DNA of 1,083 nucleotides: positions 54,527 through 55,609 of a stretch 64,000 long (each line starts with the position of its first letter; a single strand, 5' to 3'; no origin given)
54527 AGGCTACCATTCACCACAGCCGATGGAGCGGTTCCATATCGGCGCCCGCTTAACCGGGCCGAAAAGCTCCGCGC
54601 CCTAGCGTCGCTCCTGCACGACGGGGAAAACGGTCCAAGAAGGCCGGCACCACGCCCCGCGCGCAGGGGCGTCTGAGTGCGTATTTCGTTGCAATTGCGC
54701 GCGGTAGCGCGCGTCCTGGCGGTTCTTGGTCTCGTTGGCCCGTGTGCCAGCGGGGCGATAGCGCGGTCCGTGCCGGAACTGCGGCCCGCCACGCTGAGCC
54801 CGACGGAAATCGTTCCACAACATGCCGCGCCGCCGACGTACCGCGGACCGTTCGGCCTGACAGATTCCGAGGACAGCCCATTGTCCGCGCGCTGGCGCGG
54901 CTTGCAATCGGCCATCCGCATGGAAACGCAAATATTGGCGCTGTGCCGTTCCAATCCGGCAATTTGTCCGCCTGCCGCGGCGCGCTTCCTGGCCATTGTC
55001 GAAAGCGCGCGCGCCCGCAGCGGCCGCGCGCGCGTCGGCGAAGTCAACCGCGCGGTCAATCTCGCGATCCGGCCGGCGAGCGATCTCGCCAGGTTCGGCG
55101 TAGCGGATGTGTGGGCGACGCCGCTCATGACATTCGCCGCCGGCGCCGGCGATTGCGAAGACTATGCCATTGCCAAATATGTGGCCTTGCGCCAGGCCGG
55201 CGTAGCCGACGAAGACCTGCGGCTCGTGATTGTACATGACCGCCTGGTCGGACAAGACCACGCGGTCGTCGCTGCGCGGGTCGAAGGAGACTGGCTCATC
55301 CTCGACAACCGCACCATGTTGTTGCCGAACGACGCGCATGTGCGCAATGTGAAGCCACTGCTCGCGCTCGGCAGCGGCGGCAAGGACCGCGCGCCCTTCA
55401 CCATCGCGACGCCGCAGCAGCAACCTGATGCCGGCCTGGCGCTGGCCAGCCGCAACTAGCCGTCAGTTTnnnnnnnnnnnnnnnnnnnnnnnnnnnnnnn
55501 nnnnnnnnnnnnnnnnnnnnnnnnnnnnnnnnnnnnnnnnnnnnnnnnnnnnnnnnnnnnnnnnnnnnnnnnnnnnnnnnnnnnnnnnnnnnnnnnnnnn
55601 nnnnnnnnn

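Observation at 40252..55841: Candidate cAMP-governed Lap-like surface-adhesion system (cyclase, hydrolase, four cNMP effectors, T1SS adhesin, LapG-like protease)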

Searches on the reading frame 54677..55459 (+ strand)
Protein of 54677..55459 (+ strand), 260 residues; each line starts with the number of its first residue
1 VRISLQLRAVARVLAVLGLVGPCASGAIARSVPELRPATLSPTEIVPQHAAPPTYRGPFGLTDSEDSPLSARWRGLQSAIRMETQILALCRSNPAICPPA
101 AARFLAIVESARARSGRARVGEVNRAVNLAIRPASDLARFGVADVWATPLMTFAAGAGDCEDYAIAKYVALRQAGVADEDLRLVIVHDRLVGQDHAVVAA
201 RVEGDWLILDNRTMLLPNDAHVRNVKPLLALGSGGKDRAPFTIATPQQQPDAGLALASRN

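Call 7: search_protein_families(library=pfam, proteins=[window:54677-55459:+], max_evalue=0.01)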
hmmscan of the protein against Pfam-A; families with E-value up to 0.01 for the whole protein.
window:54677-55459:+ (260 aa): 2 families
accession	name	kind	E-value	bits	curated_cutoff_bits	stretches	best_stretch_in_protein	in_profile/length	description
PF06035.17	Peptidase_C93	-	4.1e-19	69.4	27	1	87-213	12-129/162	Bacterial transglutaminase-like cysteine proteinase BTLCP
PF04473.18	DUF553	-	1.8e-06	27.9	20.5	1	146-222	50-124/140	Transglutaminase-like domain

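Call 8: search_protein_families(library=ncbifam, proteins=[window:54677-55459:+], max_evalue=0.01)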
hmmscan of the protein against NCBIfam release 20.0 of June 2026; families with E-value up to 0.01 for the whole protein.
window:54677-55459:+ (260 aa): 1 family
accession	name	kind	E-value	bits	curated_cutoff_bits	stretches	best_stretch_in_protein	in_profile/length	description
NF045674.1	CystProtLapG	equivalog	2.5e-19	69.3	320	1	107-217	54-166/221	cysteine protease LapG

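Call 26: search_solved_structures(query=window:54677-55459:+, max_evalue=1, show_alignments=2)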
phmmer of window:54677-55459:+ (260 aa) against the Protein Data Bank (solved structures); distinct sequences matched with E-value up to 1: 3.
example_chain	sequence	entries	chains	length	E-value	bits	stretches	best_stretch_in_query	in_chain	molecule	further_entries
4u65_E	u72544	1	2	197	1.7e-12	50.6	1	118-202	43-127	Putative cystine protease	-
4fgo_A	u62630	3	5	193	1.8e-08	37.4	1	108-233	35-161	Periplasmic protein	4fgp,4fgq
1uds_A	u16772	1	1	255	0.89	12.2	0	99-175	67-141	Ribonuclease PH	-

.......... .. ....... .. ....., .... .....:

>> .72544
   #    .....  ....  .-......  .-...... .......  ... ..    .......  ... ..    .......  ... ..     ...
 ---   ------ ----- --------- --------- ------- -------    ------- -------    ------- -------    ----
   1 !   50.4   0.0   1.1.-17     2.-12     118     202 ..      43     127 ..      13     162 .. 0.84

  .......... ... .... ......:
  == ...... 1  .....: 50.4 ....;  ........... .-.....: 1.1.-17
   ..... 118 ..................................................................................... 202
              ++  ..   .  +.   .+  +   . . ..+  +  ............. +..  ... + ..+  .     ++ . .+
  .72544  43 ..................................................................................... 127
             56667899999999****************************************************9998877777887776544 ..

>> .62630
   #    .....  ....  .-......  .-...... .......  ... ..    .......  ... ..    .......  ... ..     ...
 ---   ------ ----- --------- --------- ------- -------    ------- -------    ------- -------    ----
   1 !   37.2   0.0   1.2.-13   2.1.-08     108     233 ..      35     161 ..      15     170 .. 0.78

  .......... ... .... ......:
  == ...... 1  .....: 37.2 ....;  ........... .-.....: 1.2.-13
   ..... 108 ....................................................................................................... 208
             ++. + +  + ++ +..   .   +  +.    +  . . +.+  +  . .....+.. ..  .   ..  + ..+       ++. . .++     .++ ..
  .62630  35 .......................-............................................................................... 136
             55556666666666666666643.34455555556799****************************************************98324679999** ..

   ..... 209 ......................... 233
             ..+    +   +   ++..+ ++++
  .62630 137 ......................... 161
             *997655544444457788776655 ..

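Call 41: find_homologous_proteins(query=window:54677-55459:+, max_evalue=0.00001)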
Query window:54677-55459:+ (260 aa): 3411 proteins with E <= 0.00001 among 8000 candidates; the best 120 are listed.
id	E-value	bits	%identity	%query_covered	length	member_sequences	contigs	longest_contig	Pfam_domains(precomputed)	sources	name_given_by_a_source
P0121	3.7e-163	559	100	100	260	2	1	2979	PF06035.18,PF04473.19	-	-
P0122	1.4e-126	439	80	100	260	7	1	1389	PF06035.18,PF04473.19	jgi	jgi:predicted transglutaminase-like cysteine proteinase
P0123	3.2e-126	438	80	100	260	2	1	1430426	PF06035.18,PF04473.19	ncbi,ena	-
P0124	7.5e-126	437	82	100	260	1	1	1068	PF06035.18,PF04473.19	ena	-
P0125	5.4e-122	424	78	100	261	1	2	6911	PF06035.18,PF04473.19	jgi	jgi:predicted transglutaminase-like cysteine proteinase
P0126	9.5e-120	417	77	100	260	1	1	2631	PF06035.18,PF04473.19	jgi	jgi:predicted transglutaminase-like cysteine proteinase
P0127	4.2e-114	398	74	99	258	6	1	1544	PF06035.18,PF04473.19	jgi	jgi:predicted transglutaminase-like cysteine proteinase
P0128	7.3e-112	391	72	100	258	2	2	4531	PF06035.18,PF04473.19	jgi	jgi:predicted transglutaminase-like cysteine proteinase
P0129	4.2e-111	388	72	100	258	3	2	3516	PF06035.18,PF04473.19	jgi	jgi:predicted transglutaminase-like cysteine proteinase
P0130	4.2e-111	388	73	100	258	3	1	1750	PF06035.18,PF04473.19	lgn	-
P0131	4.1e-110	385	72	100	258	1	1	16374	PF06035.18,PF04473.19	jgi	jgi:predicted transglutaminase-like cysteine proteinase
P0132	2.1e-107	376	78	88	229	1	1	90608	PF06035.18,PF04473.19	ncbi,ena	-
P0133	4.2e-106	372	68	100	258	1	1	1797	PF06035.18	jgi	jgi:predicted transglutaminase-like cysteine proteinase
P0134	6.6e-95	335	65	98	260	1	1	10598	PF06035.18,PF04473.19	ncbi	-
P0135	8.7e-94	332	64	100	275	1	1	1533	PF06035.18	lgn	-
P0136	1.2e-92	328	62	98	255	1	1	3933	PF06035.18,PF04473.19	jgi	jgi:predicted transglutaminase-like cysteine proteinase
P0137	4.5e-92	326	62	95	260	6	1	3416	PF06035.18,PF04473.19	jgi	-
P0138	5.5e-92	326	63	89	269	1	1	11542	PF06035.18,PF01841.26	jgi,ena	jgi:predicted transglutaminase-like cysteine proteinase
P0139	1.3e-91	325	64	100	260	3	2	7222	PF06035.18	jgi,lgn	-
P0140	1.4e-91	324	60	100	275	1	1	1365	PF06035.18,PF04473.19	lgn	-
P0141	2.2e-91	324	61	98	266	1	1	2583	PF06035.18,PF04473.19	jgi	jgi:predicted transglutaminase-like cysteine proteinase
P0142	2.6e-91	324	63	93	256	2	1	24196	PF06035.18,PF04473.19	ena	-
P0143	7.4e-91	322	64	92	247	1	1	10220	PF06035.18,PF04473.19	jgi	jgi:predicted transglutaminase-like cysteine proteinase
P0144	1.6e-89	318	66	90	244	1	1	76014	PF06035.18,PF04473.19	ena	-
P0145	2.3e-89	317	62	92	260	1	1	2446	PF06035.18,PF04473.19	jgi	jgi:predicted transglutaminase-like cysteine proteinase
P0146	2.5e-89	317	62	96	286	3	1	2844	PF06035.18,PF04473.19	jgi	jgi:predicted transglutaminase-like cysteine proteinase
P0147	1.0e-88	315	63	96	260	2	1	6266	PF06035.18,PF04473.19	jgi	jgi:predicted transglutaminase-like cysteine proteinase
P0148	1.6e-88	314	58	100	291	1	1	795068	PF06035.18,PF01841.26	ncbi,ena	-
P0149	1.5e-87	311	66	88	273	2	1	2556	PF06035.18,PF04473.19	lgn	-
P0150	2.2e-87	311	61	93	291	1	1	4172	PF06035.18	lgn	-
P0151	2.8e-87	310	60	85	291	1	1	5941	PF06035.18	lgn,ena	-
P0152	3.9e-87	310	60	98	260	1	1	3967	PF06035.18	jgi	jgi:predicted transglutaminase-like cysteine proteinase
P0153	2.4e-86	307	60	100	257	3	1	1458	PF06035.18,PF04473.19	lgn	-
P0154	3.7e-86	307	62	92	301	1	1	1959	PF06035.18,PF04473.19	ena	-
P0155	3.9e-85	303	59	100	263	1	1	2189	PF06035.18,PF01841.26,PF04473.19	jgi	jgi:predicted transglutaminase-like cysteine proteinase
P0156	5.6e-84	300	56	100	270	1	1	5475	PF06035.18,PF01841.26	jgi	jgi:predicted transglutaminase-like cysteine proteinase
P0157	5.7e-84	300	63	82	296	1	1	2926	PF06035.18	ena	-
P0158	1.7e-83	298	60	88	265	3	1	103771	PF06035.18,PF04473.19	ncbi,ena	-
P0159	4.3e-83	297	59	87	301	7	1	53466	PF06035.18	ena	-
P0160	4.3e-83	297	60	87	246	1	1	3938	PF06035.18,PF04473.19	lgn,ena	-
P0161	4.9e-83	296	61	85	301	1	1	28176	PF06035.18,PF01841.26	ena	-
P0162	7.6e-83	296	62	87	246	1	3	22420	PF06035.18,PF04473.19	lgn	-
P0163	1.6e-82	295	62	87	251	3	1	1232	PF06035.18,PF04473.19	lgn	-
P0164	2.2e-82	294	54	100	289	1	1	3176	PF06035.18,PF04473.19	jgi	jgi:predicted transglutaminase-like cysteine proteinase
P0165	3.1e-82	294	62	90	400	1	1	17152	PF06035.18,PF13546.13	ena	-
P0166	7.6e-82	293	61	87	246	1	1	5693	PF06035.18,PF04473.19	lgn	-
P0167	2.3e-81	291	59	93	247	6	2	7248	PF06035.18,PF01841.26,PF04473.19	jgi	jgi:predicted transglutaminase-like cysteine proteinase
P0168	2.6e-81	291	59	94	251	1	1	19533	PF06035.18,PF04473.19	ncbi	-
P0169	5.1e-81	290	60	93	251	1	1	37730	PF06035.18,PF04473.19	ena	-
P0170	1.1e-80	289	57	93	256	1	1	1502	PF06035.18,PF04473.19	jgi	jgi:predicted transglutaminase-like cysteine proteinase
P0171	2.2e-80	288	59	90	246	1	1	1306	PF06035.18,PF04473.19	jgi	jgi:predicted transglutaminase-like cysteine proteinase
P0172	4.3e-80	287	58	90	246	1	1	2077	PF06035.18,PF04473.19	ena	-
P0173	6.9e-80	286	57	93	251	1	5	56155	PF06035.18,PF04473.19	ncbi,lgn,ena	-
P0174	1.3e-79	285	59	93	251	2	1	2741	PF06035.18,PF04473.19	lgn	-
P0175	2.0e-79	285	56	96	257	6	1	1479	PF06035.18,PF04473.19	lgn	-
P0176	2.3e-79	284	58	87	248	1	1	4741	PF06035.18,PF04473.19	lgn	-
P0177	5.5e-79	283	56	95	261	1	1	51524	PF06035.18,PF04473.19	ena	-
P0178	1.1e-78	282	60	87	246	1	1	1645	PF06035.18,PF04473.19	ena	-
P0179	1.3e-78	282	55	85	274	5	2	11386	PF06035.18,PF04473.19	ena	-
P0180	1.8e-78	282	55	91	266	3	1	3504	PF06035.18,PF04473.19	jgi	-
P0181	1.9e-78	281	55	92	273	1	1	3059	PF06035.18,PF04473.19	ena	-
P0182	2.0e-78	281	58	87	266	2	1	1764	PF06035.18,PF01841.26,PF04473.19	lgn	-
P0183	6.2e-78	280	55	87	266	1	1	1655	PF06035.18,PF04473.19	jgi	jgi:predicted transglutaminase-like cysteine proteinase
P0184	7.3e-78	280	58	93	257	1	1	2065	PF06035.18,PF04473.19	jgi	jgi:predicted transglutaminase-like cysteine proteinase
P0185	7.3e-78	280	60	88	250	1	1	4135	PF06035.18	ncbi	-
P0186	1.1e-77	279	58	92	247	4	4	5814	PF06035.18,PF04473.19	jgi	jgi:predicted transglutaminase-like cysteine proteinase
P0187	1.2e-77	279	58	87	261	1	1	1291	PF06035.18,PF04473.19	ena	-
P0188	1.2e-77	279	56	98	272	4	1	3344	PF06035.18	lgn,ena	-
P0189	1.5e-77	279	62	83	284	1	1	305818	PF06035.18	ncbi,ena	-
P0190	1.8e-77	278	56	92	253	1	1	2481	PF06035.18,PF04473.19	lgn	-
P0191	2.5e-77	278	58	85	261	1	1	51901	PF06035.18,PF04473.19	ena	-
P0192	2.6e-77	278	55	91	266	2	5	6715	PF06035.18,PF04473.19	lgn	-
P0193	3.0e-77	278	55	94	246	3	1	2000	PF06035.18,PF04473.19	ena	-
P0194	4.0e-77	277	59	84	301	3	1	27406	PF06035.18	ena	-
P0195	4.3e-77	277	70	71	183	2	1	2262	PF06035.18,PF04473.19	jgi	jgi:predicted transglutaminase-like cysteine proteinase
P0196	4.8e-77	277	58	87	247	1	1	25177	PF06035.18,PF04473.19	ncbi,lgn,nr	ncbi:MAG: transglutaminase-like cysteine peptidase [Pseudolabrys sp.]|nr:transglutaminase-like cyste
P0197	5.7e-77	277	56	95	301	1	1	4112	PF06035.18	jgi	jgi:predicted transglutaminase-like cysteine proteinase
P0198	9.9e-77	276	60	88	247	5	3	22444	PF06035.18,PF04473.19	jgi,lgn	jgi:predicted transglutaminase-like cysteine proteinase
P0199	1.7e-76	275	54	98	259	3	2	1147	PF06035.18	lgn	-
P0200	2.0e-76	275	54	94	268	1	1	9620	PF06035.18,PF04473.19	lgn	-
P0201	2.2e-76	275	58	89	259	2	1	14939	PF06035.18,PF04473.19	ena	-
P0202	2.3e-76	275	61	88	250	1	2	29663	PF06035.18,PF04473.19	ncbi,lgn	-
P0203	2.3e-76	275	62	87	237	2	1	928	PF06035.18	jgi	jgi:predicted transglutaminase-like cysteine proteinase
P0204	3.8e-76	274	58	89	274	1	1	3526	PF06035.18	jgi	jgi:predicted transglutaminase-like cysteine proteinase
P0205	7.0e-76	273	57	89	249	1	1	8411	PF06035.18,PF04473.19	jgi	jgi:predicted transglutaminase-like cysteine proteinase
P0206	8.4e-76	273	54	89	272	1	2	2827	PF06035.18,PF04473.19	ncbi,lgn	ncbi:MAG TPA: transglutaminase-like cysteine peptidase [Rhizomicrobium sp.]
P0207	2.5e-75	271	61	84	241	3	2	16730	PF06035.18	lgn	-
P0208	2.9e-75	271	55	94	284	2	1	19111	PF06035.18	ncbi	-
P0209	3.3e-75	271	56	97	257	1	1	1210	PF06035.18,PF04473.19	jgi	jgi:predicted transglutaminase-like cysteine proteinase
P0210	4.9e-75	270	59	87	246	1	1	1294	PF06035.18,PF04473.19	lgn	-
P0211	5.6e-75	270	61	83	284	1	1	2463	PF06035.18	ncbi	-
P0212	1.2e-74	269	68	68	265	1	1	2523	PF06035.18,PF04473.19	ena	-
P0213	1.3e-74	269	53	89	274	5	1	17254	PF06035.18,PF04473.19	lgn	-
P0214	1.7e-74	269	58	89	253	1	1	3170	PF06035.18,PF01841.26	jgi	jgi:predicted transglutaminase-like cysteine proteinase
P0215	3.2e-74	268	65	78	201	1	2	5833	PF06035.18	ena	-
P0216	4.3e-74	267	51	89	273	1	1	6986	PF06035.18,PF01841.26,PF04473.19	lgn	-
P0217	4.8e-74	267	58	86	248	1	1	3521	PF06035.18,PF04473.19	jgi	jgi:predicted transglutaminase-like cysteine proteinase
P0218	7.3e-74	266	54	90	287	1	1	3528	PF06035.18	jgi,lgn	-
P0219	9.4e-74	266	56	89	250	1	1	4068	PF06035.18,PF04473.19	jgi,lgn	jgi:predicted transglutaminase-like cysteine proteinase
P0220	9.5e-74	266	58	92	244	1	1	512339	PF06035.18,PF01841.26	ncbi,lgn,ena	-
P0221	1.4e-73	265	66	75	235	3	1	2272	PF06035.18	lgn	-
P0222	1.7e-73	265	64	75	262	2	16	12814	PF06035.18,PF04473.19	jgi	jgi:predicted transglutaminase-like cysteine proteinase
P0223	2.2e-73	265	54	89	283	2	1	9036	PF06035.18,PF04473.19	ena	-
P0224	2.9e-73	264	50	94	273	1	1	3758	PF06035.18,PF01841.26,PF04473.19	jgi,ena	jgi:predicted transglutaminase-like cysteine proteinase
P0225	2.9e-73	264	59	89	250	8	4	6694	PF06035.18,PF04473.19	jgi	jgi:predicted transglutaminase-like cysteine proteinase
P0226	3.4e-73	264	53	95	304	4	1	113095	PF06035.18,PF04473.19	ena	-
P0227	3.6e-73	264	56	87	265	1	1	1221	PF06035.18,PF04473.19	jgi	-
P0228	3.8e-73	264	58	87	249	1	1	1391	PF06035.18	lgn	-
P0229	6.7e-73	263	49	92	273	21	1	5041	PF06035.18,PF01841.26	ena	-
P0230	1.2e-72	263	56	87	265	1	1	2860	PF06035.18,PF04473.19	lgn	-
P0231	1.3e-72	262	65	75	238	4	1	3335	PF06035.18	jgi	jgi:predicted transglutaminase-like cysteine proteinase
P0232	2.1e-72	262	63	77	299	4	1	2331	PF06035.18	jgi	jgi:predicted transglutaminase-like cysteine proteinase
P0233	2.2e-72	262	56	90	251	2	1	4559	PF06035.18,PF01841.26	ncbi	-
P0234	2.5e-72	261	56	87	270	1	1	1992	PF06035.18,PF04473.19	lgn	-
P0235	2.6e-72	261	56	89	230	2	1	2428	PF06035.18,PF04473.19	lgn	-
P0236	2.9e-72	261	51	85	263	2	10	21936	PF06035.18,PF01841.26,PF04473.19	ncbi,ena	-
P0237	4.6e-72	261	54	93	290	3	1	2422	PF06035.18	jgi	jgi:predicted transglutaminase-like cysteine proteinase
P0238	5.4e-72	260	61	77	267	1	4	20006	PF06035.18,PF04473.19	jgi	jgi:predicted transglutaminase-like cysteine proteinase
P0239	7.3e-72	260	63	71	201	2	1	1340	PF06035.18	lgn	-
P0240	7.6e-72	260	56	82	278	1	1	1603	PF06035.18,PF04473.19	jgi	jgi:predicted transglutaminase-like cysteine proteinase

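Call 42: find_encoding_contigs(protein=P0220, flank=10000, max_places=1)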
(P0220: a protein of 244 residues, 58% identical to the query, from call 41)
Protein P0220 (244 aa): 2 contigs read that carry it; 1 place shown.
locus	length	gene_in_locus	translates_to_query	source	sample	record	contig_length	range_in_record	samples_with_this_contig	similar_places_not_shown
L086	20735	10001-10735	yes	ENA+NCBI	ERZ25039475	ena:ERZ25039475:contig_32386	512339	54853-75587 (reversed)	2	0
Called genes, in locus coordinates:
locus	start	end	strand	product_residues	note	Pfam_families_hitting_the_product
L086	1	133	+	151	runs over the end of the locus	-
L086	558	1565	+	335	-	PF02653:BPD_transp_2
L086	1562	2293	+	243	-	PF13476:AAA_23 (weak), PF00005:ABC_tran, PF13401:AAA_22 (faint), PF12399:BCA_ABC_TP_C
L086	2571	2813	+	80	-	PF00005:ABC_tran (weak)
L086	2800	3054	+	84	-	-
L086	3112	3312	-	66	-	-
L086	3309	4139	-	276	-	PF13458:Peripla_BP_6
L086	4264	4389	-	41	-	-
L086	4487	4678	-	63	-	PF07045:DUF1330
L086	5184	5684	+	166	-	PF04199:Cyclase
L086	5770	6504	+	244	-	PF03401:TctC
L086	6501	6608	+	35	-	-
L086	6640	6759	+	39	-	-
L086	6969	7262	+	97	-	PF03401:TctC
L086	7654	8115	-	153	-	-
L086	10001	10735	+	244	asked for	PF06035:Peptidase_C93, PF01841:Transglut_core (weak)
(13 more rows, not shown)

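Call 43: find_encoding_contigs(protein=P0226, flank=10000, max_places=1)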
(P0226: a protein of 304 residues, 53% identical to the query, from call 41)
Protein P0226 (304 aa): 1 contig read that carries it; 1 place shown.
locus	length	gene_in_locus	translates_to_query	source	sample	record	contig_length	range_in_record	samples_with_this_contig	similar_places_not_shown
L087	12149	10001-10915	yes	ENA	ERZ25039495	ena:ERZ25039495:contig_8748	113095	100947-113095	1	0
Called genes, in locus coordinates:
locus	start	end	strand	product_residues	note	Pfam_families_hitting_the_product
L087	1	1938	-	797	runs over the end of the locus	-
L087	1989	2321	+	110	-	-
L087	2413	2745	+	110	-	-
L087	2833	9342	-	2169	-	PF04773:FecR, PF07676:PD40 (faint)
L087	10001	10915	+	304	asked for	PF06035:Peptidase_C93, PF04473:DUF553 (weak)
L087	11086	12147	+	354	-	?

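Call 44: find_encoding_contigs(protein=P0236, flank=10000, max_places=2)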
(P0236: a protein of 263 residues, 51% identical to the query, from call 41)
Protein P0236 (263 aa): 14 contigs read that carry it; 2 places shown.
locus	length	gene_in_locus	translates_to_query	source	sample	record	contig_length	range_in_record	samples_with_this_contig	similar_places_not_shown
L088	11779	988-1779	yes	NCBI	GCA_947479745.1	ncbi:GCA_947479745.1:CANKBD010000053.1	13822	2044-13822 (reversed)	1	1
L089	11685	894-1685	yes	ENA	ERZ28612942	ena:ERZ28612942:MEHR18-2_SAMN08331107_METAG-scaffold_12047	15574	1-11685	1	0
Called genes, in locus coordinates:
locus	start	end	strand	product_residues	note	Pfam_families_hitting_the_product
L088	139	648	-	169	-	PF00916:Sulfate_transp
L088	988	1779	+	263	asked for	PF06035:Peptidase_C93, PF01841:Transglut_core, PF04473:DUF553 (weak)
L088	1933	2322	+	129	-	-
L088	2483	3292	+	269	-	-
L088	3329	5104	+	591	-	-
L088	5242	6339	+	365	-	PF05036:SPOR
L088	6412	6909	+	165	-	-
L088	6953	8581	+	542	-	PF00732:GMC_oxred_N, PF00890:FAD_binding_2 (faint), PF01266:DAO (faint), PF05199:GMC_oxred_C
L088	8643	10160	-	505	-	PF08666:SAF, PF04295:GD_AH_second, PF20629:GD_AH_C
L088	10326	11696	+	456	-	PF01545:Cation_efflux, PF16916:ZT_dimer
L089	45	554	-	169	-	PF00916:Sulfate_transp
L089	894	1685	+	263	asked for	PF06035:Peptidase_C93, PF01841:Transglut_core, PF04473:DUF553 (weak)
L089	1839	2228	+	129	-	-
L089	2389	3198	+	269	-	-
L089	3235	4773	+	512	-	-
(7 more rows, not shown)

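Call 81: find_encoding_contigs(protein=P0158, flank=10000, max_places=1)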
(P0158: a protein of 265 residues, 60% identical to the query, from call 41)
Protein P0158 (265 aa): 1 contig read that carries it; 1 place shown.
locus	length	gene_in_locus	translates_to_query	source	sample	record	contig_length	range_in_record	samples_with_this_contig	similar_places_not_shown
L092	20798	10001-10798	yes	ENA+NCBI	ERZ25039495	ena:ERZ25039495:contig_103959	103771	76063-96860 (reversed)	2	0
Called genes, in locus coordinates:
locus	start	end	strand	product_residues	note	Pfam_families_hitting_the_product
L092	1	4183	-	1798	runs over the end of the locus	PF04773:FecR, PF19077:Big_13 (faint), PF02012:BNR (faint), PF03174:CHB_HEX_C (faint), PF06475:Glycolipid_bind (faint), PF21471:Reelin_subrepeat-B (faint), PF17803:Cadherin_4 (weak), PF00353:HemolysinCabind (weak)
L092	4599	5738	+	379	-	PF00520:Ion_trans, PF07885:Ion_trans_2, PF00027:cNMP_binding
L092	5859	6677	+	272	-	PF23023:Anti-Pycsar_Apyc1 (weak), PF12706:Lactamase_B_2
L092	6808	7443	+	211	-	PF00027:cNMP_binding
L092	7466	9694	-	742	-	PF00916:Sulfate_transp, PF01740:STAS, PF13466:STAS_2, PF00027:cNMP_binding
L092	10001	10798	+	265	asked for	PF06035:Peptidase_C93, PF04473:DUF553 (weak)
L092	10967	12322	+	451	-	PF01979:Amidohydro_1, PF07969:Amidohydro_3 (weak)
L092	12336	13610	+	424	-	PF04389:Peptidase_M28, PF01546:Peptidase_M20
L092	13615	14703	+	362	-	PF06032:S-Me-THD_N, PF20906:S-Me-THD_C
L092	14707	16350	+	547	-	PF17391:Urocanase_N, PF01175:Urocanase, PF17392:Urocanase_C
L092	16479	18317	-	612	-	PF00126:HTH_1, PF03466:LysR_substrate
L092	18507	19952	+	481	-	PF20695:UbiD_N, PF01977:UbiD, PF20696:UbiD_C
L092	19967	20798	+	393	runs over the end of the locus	PF13433:Peripla_BP_5, PF13458:Peripla_BP_6, PF01094:ANF_receptor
